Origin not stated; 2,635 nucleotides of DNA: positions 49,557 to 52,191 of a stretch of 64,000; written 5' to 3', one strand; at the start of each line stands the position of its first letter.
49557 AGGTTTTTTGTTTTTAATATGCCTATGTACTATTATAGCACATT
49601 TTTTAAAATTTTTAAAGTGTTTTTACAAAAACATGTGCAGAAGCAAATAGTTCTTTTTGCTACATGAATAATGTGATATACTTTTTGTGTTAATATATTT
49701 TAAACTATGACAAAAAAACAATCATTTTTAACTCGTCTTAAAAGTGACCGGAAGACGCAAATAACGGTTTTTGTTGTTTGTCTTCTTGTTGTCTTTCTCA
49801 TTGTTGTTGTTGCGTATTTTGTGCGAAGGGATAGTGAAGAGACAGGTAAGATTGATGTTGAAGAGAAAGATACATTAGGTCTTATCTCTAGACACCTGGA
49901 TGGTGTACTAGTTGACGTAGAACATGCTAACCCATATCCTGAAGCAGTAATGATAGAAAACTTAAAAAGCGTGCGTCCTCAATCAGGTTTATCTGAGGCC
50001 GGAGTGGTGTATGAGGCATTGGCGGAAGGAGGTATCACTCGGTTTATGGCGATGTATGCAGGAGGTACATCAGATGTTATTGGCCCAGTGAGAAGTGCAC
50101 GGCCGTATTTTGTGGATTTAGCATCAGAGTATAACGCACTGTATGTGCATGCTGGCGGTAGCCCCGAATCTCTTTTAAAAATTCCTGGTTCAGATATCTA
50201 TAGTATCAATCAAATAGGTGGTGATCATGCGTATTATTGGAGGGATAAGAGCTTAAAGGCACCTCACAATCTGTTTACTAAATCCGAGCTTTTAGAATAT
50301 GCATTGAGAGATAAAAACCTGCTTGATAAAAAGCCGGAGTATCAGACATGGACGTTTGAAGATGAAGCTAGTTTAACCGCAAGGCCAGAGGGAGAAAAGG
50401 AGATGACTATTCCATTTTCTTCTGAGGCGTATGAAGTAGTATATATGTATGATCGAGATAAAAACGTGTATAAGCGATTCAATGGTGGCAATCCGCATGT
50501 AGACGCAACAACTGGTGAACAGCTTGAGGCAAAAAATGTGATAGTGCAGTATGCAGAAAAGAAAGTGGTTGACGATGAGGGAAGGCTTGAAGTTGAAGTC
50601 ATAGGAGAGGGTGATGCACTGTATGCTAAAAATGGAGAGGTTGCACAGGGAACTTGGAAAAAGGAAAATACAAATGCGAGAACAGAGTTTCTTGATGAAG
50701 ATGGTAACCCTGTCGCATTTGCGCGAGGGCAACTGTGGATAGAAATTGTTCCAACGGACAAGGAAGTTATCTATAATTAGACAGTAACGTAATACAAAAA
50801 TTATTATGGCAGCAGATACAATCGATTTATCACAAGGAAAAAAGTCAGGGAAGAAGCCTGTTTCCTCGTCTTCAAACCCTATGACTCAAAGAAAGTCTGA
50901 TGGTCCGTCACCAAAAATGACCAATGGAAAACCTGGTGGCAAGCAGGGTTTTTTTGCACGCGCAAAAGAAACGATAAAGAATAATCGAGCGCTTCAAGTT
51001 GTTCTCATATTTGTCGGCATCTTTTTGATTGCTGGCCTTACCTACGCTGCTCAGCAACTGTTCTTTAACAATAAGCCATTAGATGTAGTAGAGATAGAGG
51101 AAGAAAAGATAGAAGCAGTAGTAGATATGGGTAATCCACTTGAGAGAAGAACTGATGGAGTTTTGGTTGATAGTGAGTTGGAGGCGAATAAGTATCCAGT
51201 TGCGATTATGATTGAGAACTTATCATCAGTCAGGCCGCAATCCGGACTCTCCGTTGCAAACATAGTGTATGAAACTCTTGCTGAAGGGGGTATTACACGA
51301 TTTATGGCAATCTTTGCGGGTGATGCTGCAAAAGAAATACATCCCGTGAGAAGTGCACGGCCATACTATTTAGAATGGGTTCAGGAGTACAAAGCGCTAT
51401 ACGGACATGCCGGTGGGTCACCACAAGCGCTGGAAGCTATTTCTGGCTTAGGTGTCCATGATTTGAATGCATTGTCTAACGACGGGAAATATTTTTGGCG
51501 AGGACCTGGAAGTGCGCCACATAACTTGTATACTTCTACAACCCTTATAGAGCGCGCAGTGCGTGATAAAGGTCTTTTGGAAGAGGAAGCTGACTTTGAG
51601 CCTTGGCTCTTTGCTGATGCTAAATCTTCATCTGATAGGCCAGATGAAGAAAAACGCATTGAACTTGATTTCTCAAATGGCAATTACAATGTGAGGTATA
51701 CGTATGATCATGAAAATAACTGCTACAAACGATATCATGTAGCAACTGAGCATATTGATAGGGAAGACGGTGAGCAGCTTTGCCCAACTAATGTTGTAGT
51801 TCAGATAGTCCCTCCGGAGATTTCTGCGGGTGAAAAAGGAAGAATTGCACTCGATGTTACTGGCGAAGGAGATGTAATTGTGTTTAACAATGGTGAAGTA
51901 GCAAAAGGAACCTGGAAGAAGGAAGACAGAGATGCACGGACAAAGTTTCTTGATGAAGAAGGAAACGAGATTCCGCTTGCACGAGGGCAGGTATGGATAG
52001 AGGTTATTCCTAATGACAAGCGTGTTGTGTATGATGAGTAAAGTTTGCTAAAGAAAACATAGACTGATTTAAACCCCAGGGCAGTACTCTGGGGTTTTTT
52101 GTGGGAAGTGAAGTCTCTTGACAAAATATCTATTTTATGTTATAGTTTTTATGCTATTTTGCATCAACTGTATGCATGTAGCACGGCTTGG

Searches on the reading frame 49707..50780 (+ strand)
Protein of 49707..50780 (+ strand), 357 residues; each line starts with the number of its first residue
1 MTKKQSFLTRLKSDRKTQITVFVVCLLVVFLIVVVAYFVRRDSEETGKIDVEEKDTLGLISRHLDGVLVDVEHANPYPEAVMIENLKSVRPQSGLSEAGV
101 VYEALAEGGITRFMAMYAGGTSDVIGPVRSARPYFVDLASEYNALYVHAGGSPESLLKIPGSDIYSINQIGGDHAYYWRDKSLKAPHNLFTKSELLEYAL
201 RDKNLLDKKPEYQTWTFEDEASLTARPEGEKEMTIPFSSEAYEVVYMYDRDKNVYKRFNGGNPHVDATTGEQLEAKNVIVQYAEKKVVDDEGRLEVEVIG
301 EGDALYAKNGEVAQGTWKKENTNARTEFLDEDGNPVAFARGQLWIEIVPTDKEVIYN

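Call 61: search_protein_families(library=pfam, proteins=[window:49707-50780:+], max_evalue=0.001)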
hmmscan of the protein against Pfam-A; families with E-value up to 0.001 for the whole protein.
window:49707-50780:+ (357 aa): 2 families
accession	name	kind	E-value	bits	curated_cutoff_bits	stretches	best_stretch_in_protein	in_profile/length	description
PF11258.13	DUF3048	-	5.9e-44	150.2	25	1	69-203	7-145/148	Protein of unknown function (DUF3048) N-terminal domain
PF17479.7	DUF3048_C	-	4.5e-34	117.7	25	1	234-345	2-114/114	Protein of unknown function (DUF3048) C-terminal domain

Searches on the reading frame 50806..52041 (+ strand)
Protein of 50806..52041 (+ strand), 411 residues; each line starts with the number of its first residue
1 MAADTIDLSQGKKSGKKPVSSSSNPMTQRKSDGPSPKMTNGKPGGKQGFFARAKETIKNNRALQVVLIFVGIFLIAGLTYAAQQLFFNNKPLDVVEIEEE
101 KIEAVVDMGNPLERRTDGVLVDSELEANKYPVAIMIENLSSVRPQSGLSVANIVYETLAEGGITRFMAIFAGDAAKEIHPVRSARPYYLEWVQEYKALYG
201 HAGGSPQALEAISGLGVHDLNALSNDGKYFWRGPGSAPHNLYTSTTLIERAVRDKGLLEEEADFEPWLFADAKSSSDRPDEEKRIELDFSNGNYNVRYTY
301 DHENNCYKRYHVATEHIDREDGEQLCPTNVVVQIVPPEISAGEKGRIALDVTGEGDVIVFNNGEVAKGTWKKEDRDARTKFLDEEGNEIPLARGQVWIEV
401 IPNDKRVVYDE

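Call 61: search_protein_families(library=pfam, proteins=[window:50806-52041:+], max_evalue=0.001)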
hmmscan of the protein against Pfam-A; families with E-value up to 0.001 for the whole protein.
window:50806-52041:+ (411 aa): 2 families
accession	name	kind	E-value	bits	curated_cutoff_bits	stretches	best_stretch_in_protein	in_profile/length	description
PF11258.13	DUF3048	-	1.7e-43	148.7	25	1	124-256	9-146/148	Protein of unknown function (DUF3048) N-terminal domain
PF17479.7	DUF3048_C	-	1.8e-30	106.1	25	1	285-398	1-114/114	Protein of unknown function (DUF3048) C-terminal domain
